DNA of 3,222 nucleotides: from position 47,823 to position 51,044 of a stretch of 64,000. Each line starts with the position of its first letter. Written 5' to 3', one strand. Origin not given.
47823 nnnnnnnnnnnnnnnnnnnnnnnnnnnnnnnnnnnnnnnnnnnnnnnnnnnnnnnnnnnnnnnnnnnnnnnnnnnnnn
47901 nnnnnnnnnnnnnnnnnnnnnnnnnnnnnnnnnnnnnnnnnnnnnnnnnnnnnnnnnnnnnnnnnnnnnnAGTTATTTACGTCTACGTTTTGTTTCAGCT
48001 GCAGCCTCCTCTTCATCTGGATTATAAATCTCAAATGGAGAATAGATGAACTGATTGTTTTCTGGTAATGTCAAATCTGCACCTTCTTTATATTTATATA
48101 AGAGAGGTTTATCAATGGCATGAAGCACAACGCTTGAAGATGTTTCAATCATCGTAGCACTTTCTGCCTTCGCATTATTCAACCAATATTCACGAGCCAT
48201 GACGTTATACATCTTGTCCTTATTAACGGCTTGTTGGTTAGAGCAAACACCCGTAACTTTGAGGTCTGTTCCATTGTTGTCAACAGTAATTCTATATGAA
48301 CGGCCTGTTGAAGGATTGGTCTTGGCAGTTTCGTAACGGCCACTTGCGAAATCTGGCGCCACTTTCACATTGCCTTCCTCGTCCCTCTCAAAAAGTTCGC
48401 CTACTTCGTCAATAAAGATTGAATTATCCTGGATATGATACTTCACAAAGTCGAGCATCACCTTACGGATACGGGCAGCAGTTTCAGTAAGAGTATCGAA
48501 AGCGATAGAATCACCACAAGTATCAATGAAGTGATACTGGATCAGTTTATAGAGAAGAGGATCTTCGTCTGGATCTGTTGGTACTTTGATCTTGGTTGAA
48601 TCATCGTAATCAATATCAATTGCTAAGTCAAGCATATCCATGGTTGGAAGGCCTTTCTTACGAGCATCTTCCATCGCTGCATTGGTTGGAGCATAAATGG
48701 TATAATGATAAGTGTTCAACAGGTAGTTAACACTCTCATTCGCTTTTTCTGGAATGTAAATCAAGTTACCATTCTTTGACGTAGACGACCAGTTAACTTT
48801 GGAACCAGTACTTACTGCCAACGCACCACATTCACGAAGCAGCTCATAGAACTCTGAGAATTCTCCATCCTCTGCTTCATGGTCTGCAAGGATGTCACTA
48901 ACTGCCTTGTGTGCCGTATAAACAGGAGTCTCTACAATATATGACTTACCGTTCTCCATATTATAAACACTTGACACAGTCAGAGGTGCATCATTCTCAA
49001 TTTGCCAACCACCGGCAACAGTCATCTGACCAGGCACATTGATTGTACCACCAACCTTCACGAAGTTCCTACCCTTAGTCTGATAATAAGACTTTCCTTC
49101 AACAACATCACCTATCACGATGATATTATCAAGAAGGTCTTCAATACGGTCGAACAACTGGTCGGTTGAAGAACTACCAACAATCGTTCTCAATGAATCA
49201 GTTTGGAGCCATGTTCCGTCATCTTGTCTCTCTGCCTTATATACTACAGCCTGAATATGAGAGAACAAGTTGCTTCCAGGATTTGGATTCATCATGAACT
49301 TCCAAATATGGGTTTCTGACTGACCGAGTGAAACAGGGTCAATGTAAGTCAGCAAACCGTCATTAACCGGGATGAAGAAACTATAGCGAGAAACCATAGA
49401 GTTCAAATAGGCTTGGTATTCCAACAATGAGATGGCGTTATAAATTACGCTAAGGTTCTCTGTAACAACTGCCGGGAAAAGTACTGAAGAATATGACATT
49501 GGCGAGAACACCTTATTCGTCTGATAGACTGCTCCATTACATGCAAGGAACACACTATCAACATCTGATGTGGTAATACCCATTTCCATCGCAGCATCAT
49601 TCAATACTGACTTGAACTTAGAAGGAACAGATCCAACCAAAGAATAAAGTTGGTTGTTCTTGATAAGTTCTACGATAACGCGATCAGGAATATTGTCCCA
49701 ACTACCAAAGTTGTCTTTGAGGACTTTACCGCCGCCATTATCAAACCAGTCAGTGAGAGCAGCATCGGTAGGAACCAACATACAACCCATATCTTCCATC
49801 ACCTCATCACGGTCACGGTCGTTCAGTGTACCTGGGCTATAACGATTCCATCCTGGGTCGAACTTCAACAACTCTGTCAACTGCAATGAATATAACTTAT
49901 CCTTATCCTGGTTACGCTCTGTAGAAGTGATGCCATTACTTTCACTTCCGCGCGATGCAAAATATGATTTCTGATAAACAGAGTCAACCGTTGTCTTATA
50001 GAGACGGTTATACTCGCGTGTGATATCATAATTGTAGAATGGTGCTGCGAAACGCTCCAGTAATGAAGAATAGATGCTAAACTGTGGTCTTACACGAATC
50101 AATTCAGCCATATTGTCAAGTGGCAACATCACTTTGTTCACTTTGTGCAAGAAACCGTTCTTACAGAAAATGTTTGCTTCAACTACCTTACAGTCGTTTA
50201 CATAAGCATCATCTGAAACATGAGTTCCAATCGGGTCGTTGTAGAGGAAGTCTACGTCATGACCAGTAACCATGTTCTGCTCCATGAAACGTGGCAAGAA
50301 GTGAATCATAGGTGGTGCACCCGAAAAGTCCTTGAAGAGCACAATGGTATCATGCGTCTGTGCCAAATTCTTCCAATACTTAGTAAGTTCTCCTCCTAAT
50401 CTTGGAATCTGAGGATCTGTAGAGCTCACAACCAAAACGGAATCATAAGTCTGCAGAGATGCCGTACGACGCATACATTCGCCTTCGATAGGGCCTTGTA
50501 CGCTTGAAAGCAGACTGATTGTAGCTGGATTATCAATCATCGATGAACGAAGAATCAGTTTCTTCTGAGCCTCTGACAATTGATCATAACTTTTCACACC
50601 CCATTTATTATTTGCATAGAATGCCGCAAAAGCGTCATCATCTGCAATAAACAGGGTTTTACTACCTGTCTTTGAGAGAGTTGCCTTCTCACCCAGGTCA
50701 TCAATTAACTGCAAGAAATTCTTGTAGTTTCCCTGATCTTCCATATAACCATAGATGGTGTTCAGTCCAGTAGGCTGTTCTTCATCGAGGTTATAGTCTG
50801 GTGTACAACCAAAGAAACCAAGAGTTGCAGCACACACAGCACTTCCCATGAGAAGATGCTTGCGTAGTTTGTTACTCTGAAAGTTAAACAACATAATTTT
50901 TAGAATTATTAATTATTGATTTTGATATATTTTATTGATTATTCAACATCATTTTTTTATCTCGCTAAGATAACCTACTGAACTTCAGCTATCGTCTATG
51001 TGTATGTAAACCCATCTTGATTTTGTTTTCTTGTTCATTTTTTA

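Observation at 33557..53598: Eight-gene SusC/SusD operon built around fasciclin (FAS1) lipoproteins and a CotH-like protein, with no CAZyme and no regulator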

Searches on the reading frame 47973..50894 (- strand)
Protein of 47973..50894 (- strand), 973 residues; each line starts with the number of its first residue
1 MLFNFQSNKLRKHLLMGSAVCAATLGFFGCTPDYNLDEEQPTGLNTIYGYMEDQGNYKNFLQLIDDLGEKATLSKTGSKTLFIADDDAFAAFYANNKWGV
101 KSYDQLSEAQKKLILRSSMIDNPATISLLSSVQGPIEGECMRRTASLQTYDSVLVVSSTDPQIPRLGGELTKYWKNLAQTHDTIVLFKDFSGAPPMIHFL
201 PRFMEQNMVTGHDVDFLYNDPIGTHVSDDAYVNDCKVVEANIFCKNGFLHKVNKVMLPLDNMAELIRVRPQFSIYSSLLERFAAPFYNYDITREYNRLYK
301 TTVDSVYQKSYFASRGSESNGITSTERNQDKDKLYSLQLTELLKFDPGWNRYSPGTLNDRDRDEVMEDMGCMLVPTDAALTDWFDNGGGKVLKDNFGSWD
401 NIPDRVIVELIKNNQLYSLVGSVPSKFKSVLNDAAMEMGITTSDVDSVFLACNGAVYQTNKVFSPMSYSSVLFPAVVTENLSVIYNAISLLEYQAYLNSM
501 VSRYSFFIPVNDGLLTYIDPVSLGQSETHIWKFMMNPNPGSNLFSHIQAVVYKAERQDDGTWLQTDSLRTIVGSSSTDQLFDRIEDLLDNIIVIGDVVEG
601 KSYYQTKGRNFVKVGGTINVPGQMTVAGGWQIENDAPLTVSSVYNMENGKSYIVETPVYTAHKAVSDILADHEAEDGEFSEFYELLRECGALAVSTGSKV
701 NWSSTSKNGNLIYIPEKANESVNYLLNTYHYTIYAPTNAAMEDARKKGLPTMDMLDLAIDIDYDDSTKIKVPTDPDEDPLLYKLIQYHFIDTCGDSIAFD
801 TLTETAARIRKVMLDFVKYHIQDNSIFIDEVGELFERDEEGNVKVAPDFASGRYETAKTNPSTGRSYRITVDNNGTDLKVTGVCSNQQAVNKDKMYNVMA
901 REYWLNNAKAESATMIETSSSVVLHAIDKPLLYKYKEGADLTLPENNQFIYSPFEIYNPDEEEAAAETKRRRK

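Call 3: search_protein_families(library=pfam, proteins=[window:47973-50894:-], max_evalue=0.01)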
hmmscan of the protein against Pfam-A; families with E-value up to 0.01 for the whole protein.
window:47973-50894:- (973 aa): 1 family
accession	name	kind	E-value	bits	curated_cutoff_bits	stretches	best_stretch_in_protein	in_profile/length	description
PF02469.27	Fasciclin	-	1.9e-13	51.2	22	1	207-258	71-123/123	Fasciclin domain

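Call 6: search_protein_families(library=ncbifam, proteins=[window:47973-50894:-], max_evalue=0.01)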
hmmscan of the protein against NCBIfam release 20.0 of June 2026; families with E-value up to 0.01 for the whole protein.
window:47973-50894:- (973 aa): 0 families

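Call 13: find_homologous_proteins(query=window:47973-50894:-, max_evalue=0.00001)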
Query window:47973-50894:- (973 aa): 3121 proteins with E <= 0.00001 among 8000 candidates; the best 120 are listed.
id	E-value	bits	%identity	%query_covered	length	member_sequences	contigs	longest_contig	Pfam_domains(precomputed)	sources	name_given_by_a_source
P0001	0.0e+0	2053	91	100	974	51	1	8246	PF02469.28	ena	-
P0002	0.0e+0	2023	91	100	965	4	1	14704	PF02469.28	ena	-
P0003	0.0e+0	1970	89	100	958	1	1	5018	PF02469.28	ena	-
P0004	0.0e+0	1969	89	100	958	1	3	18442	PF02469.28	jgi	-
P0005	0.0e+0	1964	89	100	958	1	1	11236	PF02469.28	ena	-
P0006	0.0e+0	1951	88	100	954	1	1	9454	PF02469.28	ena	-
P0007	0.0e+0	1937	87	100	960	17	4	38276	PF02469.28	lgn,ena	-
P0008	0.0e+0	1895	87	100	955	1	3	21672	PF02469.28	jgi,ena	-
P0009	0.0e+0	1864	84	100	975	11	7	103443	PF02469.28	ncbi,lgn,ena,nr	ncbi:MAG: fasciclin domain-containing protein [Bacteroidaceae bacterium]|nr:fasciclin domain-contain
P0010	0.0e+0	1839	83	100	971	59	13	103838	PF02469.28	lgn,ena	-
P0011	0.0e+0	1821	83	100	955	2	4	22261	PF02469.28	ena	-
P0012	0.0e+0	1766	81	100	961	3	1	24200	PF02469.28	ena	-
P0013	0.0e+0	1734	79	100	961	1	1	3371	PF02469.28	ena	-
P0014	0.0e+0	1705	78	100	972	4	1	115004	PF02469.28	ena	-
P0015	0.0e+0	1487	69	100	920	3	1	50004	PF02469.28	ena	-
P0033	1.9e-288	978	51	98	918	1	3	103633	PF02469.28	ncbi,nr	ncbi:MAG: fasciclin domain-containing protein [Bacteroides sp.]|nr:fasciclin domain-containing prote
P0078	2.6e-237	808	44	100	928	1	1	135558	PF02469.28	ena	-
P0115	4.6e-228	778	43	96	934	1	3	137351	PF02469.28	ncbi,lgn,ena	-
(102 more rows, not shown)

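Call 14: find_encoding_contigs(protein=P0033, flank=10000, max_places=2)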
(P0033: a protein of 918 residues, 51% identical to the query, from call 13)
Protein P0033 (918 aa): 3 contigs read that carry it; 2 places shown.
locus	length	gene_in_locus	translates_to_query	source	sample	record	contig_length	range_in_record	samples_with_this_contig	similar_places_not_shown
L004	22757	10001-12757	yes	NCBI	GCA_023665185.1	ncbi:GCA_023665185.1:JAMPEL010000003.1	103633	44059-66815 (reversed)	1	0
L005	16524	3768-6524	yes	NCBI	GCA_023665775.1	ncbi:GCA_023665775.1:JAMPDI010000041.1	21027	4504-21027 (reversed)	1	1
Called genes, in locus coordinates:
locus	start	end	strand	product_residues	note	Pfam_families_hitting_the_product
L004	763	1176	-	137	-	PF00534:Glycos_transf_1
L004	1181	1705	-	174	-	-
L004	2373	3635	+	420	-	PF09411:PagL (weak)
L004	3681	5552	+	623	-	PF08757:CotH, PF16151:DUF4859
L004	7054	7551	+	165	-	-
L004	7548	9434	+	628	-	PF04616:Glyco_hydro_43, PF16369:GH43_C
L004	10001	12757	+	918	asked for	PF02469:Fasciclin (faint)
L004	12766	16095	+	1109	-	PF13715:CarbopepD_reg_2, PF07715:Plug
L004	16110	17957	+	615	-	PF07980:SusD_RagB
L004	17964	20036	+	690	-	PF02469:Fasciclin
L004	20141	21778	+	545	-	PF02469:Fasciclin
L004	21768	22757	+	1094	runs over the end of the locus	PF13620:CarboxypepD_reg, PF13715:CarbopepD_reg_2 (weak), PF07715:Plug, PF00593:TonB_dep_Rec_b-barrel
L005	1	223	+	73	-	?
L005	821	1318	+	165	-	-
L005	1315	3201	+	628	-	PF04616:Glyco_hydro_43, PF16369:GH43_C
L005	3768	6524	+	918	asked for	PF02469:Fasciclin (faint)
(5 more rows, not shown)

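Call 15: find_encoding_contigs(protein=P0115, flank=10000, max_places=2)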
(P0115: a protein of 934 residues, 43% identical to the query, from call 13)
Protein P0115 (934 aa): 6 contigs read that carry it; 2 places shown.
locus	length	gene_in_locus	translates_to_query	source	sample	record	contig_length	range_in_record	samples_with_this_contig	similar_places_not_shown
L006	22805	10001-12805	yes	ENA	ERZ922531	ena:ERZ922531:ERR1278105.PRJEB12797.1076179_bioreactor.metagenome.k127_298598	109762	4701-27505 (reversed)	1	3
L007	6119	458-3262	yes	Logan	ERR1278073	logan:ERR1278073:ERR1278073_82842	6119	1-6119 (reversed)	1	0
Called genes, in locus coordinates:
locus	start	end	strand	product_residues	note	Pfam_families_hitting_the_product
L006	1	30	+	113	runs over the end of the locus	PF00861:Ribosomal_L18p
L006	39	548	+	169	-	PF00333:Ribosomal_S5, PF03719:Ribosomal_S5_C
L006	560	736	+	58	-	PF00327:Ribosomal_L30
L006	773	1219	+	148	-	PF00828:Ribosomal_L27A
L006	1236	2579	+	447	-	PF00344:SecY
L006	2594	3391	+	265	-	PF00557:Peptidase_M24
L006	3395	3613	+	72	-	PF01176:eIF-1a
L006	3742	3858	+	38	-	PF00444:Ribosomal_L36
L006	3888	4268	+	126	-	PF00416:Ribosomal_S13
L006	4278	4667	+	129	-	PF00411:Ribosomal_S11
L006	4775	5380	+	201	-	PF00163:Ribosomal_S4, PF01479:S4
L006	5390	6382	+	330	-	PF01193:RNA_pol_L, PF01000:RNA_pol_A_bac, PF03118:RNA_pol_A_CTD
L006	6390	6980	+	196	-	PF01196:Ribosomal_L17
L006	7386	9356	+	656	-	PF08757:CotH, PF16151:DUF4859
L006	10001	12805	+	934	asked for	PF02469:Fasciclin (faint)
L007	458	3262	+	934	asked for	PF02469:Fasciclin (faint)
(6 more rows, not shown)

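Call 16: find_encoding_contigs(protein=P0078, flank=10000, max_places=2)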
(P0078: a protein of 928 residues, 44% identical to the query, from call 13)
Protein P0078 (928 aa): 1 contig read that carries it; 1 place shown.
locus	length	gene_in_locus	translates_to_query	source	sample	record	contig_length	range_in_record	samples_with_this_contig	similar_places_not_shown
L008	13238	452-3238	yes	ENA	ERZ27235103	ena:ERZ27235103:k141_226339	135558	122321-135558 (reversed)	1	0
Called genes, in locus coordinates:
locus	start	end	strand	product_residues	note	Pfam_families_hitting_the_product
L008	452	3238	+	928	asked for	PF02469:Fasciclin (faint)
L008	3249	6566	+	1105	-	PF13715:CarbopepD_reg_2, PF07715:Plug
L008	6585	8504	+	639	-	PF07980:SusD_RagB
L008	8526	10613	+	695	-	PF02469:Fasciclin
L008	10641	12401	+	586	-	PF02469:Fasciclin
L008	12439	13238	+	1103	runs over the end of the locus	PF13620:CarboxypepD_reg, PF13715:CarbopepD_reg_2 (weak), PF07715:Plug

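Call 21: search_solved_structures(query=window:47973-50894:-, max_evalue=1)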
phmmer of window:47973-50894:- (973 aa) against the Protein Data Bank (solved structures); distinct sequences matched with E-value up to 1: 4.
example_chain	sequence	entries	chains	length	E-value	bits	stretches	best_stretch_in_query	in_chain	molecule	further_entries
5wt7_A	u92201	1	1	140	0.011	16.8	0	225-260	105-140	Periostin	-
5yjg_A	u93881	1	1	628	0.053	14.6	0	225-258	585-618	Periostin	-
5yjh_A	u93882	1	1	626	0.056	14.6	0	225-258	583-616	Periostin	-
6kgx_bH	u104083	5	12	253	0.056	14.5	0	52-112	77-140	LRC6 | FAS1 domain-containing protein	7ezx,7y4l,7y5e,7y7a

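Call 24: find_related_loci(query=A1, collection=genome_contigs, flank=10000)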
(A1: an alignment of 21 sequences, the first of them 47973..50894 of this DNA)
Query A1 (973 aa) in genome_contigs; peptide patterns used: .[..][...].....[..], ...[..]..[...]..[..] (x = any residue, [..] = any of these).
266 stretches matched a pattern; 236 encode a relative of the query (tblastn E <= 1e-3); the best 80 are kept; 80 distinct loci.
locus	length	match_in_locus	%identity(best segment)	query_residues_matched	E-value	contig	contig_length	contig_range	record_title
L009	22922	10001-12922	91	1-973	0e+0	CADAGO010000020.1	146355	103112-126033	MAG: uncultured Bacteroidales bacterium isolate RUG13277 genome assembly, contig: RUG13277_asm_20, whole genome shotgun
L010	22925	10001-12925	84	1-973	0e+0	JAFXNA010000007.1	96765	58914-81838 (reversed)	MAG: Bacteroidaceae bacterium isolate RGIG6563 Sheep_Reticulum-5__c602, whole genome shotgun sequence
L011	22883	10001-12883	81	1-973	0e+0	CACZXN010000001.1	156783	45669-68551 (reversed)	MAG: uncultured Bacteroidales bacterium isolate RUG13039 genome assembly, contig: RUG13039_asm_1, whole genome shotgun s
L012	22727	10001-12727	68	1-970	0e+0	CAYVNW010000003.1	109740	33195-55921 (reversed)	MAG TPA_asm: uncultured Bacteroidaceae bacterium isolate SRP350583_co2_49 genome assembly, contig: NODE_142_length_10974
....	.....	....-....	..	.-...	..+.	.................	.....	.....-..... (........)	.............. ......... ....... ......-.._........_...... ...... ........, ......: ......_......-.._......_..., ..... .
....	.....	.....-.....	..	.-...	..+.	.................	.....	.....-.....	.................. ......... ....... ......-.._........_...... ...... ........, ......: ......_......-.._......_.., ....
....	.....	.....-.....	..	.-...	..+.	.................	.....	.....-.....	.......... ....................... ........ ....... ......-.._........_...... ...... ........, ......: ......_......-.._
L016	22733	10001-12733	66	1-953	0e+0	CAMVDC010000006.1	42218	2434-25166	MAG TPA_asm: uncultured Prevotellaceae bacterium isolate SRR8387714_bin.50_metaWRAP_v1.3_MAG genome assembly, contig: ER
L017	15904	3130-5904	66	1-964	0e+0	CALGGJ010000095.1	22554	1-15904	MAG TPA_asm: uncultured Prevotellaceae bacterium isolate ERR1278074_bin.33_CONCOCT_v1.1_MAG genome assembly, contig: ERZ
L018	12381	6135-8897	67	1-964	0e+0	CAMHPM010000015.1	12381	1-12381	MAG: uncultured Prevotellaceae bacterium isolate SRR11784281_bin.104_metaWRAP_v1.3_MAG genome assembly, contig: ERZ12203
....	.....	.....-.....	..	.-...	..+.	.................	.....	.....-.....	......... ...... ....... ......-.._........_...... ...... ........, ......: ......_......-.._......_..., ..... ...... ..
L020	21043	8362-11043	52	1-956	0e+0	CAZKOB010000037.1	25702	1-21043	MAG TPA_asm: uncultured Bacteroides sp. isolate SRP222994_co1_340 genome assembly, contig: NODE_3734_length_25702_cov_40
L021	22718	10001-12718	50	1-960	0e+0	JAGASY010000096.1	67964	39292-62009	MAG: Bacteroidaceae bacterium isolate RGIG8745 Water_deer_Colon-4__c271363, whole genome shotgun sequence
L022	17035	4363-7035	52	1-956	0e+0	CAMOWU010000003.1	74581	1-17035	MAG: uncultured Bacteroides sp. isolate SRR873601_bin.46_metaWRAP_v1.3_MAG genome assembly, contig: NODE_614_length_7458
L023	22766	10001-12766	48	1-973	0e+0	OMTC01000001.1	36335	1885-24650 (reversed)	uncultured Prevotellaceae bacterium isolate RUG849 genome assembly, contig: scaffold_433, whole genome shotgun sequence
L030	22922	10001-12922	43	1-973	0e+0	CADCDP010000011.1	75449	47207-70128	MAG: uncultured Bacteroidales bacterium isolate RUG14560 genome assembly, contig: RUG14560_asm_11, whole genome shotgun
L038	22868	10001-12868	45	1-933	0e+0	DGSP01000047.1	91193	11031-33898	MAG TPA_asm: Prevotellaceae bacterium UBA4359 UBA4359_contig_3396, whole genome shotgun sequence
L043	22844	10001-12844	43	1-952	0e+0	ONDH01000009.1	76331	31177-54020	uncultured Prevotellaceae bacterium isolate RUG204 genome assembly, contig: scaffold_206, whole genome shotgun sequence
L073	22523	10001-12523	40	16-931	0e+0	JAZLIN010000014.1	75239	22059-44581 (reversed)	MAG: Prevotella sp. isolate T1900044978_TA20190040.MAGScoT_cleanbin_000021 SGB_4050_k141_1967064, whole genome shotgun s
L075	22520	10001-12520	40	6-934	0e+0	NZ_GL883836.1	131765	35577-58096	Paraprevotella xylaniphila YIT 11841 Scfld58, whole genome shotgun sequence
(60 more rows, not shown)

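Call 28: search_protein_families(library=pfam, proteins=[L038:6296-9496:+, L030:6425-9355:+, L043:7413-9560:+, L004:7548-9434:+, L075:7668-9743:+, L075:6704-7675:+, L075:5513-6631:+, L075:3959-5482:+, L073:1502-4516:+, L022:1120-4086:+], max_evalue=0.001)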
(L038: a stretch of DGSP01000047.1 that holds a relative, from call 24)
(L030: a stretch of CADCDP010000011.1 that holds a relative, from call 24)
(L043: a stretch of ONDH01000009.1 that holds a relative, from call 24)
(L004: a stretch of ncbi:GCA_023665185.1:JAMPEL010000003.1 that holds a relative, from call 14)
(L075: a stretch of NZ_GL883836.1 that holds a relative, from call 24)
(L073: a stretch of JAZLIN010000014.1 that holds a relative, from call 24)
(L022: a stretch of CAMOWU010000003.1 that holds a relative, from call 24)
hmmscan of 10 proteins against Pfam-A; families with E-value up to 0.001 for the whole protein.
L038:6296-9496:+ (1066 aa): 3 families
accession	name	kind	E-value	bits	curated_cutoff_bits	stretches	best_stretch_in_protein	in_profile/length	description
PF04616.20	Glyco_hydro_43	-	2.2e-19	70.3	32.2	2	326-446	119-227/288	Glycosyl hydrolases family 43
PF16369.11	GH43_C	-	2.3e-15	57.3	23.4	1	539-651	7-97/100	C-terminal lipocalin-like domain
PF13385.13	Laminin_G_3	-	4.2e-09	37.2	27.6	1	818-999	2-150/151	Concanavalin A-like lectin/glucanases superfamily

L030:6425-9355:+ (976 aa): 4 families
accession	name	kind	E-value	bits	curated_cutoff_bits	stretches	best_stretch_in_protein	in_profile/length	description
PF04616.20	Glyco_hydro_43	-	1.7e-20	74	32.2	2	248-449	120-287/288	Glycosyl hydrolases family 43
PF16369.11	GH43_C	-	9.1e-17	61.9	23.4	1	463-572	10-95/100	C-terminal lipocalin-like domain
PF13385.13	Laminin_G_3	-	1.7e-13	51.4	27.6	1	741-914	2-151/151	Concanavalin A-like lectin/glucanases superfamily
PF20578.4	aBig_2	-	2e-05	24.7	27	1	600-670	11-84/89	Atrophied bacterial Ig domain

L043:7413-9560:+ (715 aa): 3 families
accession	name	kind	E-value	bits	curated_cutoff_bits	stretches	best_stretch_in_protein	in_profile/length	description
PF04616.20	Glyco_hydro_43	-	1.4e-18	67.7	32.2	2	244-376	119-232/288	Glycosyl hydrolases family 43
PF16369.11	GH43_C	-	7.1e-18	65.4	23.4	1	472-574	10-100/100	C-terminal lipocalin-like domain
PF20578.4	aBig_2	-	2.8e-08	33.9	27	1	594-659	12-80/89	Atrophied bacterial Ig domain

L004:7548-9434:+ (628 aa): 2 families
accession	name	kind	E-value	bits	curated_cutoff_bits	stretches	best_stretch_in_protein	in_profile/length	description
PF04616.20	Glyco_hydro_43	-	2.3e-26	93.2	32.2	1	130-506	10-288/288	Glycosyl hydrolases family 43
PF16369.11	GH43_C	-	1.2e-08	35.8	23.4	1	510-624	1-100/100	C-terminal lipocalin-like domain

L075:7668-9743:+ (691 aa): 2 families
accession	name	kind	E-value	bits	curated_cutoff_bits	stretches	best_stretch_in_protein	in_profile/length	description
PF07488.18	Glyco_hydro_67M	-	8.7e-145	482.3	23.5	1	125-435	9-326/326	Glycosyl hydrolase family 67 middle domain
PF07477.17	Glyco_hydro_67C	-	5.7e-89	297.9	27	1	436-660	1-220/223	Glycosyl hydrolase family 67 C-terminus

L075:6704-7675:+ (323 aa): 1 family
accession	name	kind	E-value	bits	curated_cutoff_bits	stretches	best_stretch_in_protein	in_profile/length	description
PF04616.20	Glyco_hydro_43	-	1e-24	87.9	32.2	1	13-314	11-287/288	Glycosyl hydrolases family 43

L075:5513-6631:+ (372 aa): 1 family
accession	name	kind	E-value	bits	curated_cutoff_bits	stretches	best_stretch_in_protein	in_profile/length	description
PF00331.26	Glyco_hydro_10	-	2.1e-94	316.7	22.1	1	25-364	2-310/311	Glycosyl hydrolase family 10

L075:3959-5482:+ (507 aa): 1 family
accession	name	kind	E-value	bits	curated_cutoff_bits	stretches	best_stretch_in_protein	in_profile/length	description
PF13347.12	MFS_2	-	3e-80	270.3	27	2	15-270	1-259/427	MFS/sugar transport protein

L073:1502-4516:+ (1004 aa): 1 family
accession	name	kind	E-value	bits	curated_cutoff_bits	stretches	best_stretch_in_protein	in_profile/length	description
PF00331.26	Glyco_hydro_10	-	2.2e-96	323.2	22.1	1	630-950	4-309/311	Glycosyl hydrolase family 10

L022:1120-4086:+ (988 aa): 2 families
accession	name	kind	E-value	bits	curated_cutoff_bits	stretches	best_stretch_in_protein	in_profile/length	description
PF22825.2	HpiC1-like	-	3.3e-07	31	27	0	698-803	3-89/174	HpiC1 cyclase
PF16405.10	DUF5013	-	0.00058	20.5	28.5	0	769-824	43-98/149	Domain of unknown function (DUF5013)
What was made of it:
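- Closest known: Prevotella bryantii Xus cluster. Same: In Paraprevotella the adjacent gene set is MFS_2-GH10-GH43-GH67 (call 28).
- Upstream of g2 in Paraprevotella, including the cultured P. xylaniphila: MFS_2-GH10-GH43-GH67 on the same strand (call 28).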

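Call 60: search_solved_structures(query=L030:6425-9355:+, max_evalue=0.001)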
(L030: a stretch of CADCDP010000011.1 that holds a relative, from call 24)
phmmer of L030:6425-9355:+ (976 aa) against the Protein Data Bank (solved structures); distinct sequences matched with E-value up to 0.001: 24.
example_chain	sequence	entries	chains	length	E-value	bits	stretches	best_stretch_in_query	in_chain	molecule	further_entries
4kca_A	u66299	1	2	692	3.6e-147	495.1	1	44-583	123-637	Endo-1,5-alpha-L-arabinanase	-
5ho9_A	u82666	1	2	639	1.5e-66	228.2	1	147-669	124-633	Extracellular arabinanase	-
5ho0_A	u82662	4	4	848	1.1e-65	225.4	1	147-785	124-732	Extracellular arabinanase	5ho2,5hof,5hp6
3lv4_A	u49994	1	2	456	3.4e-58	200.6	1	245-590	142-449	Glycoside hydrolase YxiA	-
2x8f_A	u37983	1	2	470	6.2e-51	176.5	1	243-568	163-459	ENDO-ALPHA-1,5-L-ARABINANASE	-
2x8s_A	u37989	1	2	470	4.4e-50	173.7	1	245-569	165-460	ENDO-ALPHA-1,5-L-ARABINANASE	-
2x8t_A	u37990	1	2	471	6.8e-50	173.1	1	243-582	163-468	ENDO-ALPHA-1,5-ARABINANASE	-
4cot_A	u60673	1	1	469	7e-50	173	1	243-567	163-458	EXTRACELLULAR ENDO-ALPHA-(1->5)-L-ARABINANASE 2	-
4kc7_A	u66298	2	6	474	1.2e-48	169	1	155-584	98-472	Glycoside hydrolase, family 43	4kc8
1gyd_B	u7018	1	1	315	2.8e-10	42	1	248-368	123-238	ARABINAN ENDO-1,5-ALPHA-L-ARABINOSIDASE A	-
4kcb_A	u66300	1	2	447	1.1e-09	39.9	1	248-367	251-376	Arabinan endo-1,5-alpha-L-arabinosidase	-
1gye_B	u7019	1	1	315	2.2e-09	39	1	248-368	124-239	ARABINAN ENDO-1,5-ALPHA-L-ARABINOSIDASE A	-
1gyh_A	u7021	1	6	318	2.7e-09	38.7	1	248-368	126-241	ARABINAN ENDO-1,5-ALPHA-L-ARABINOSIDASE A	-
1wl7_A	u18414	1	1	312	6.3e-07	30.8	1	247-370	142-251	arabinanase-TS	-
3d60_A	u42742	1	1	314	6.5e-07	30.8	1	247-370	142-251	Intracellular arabinanase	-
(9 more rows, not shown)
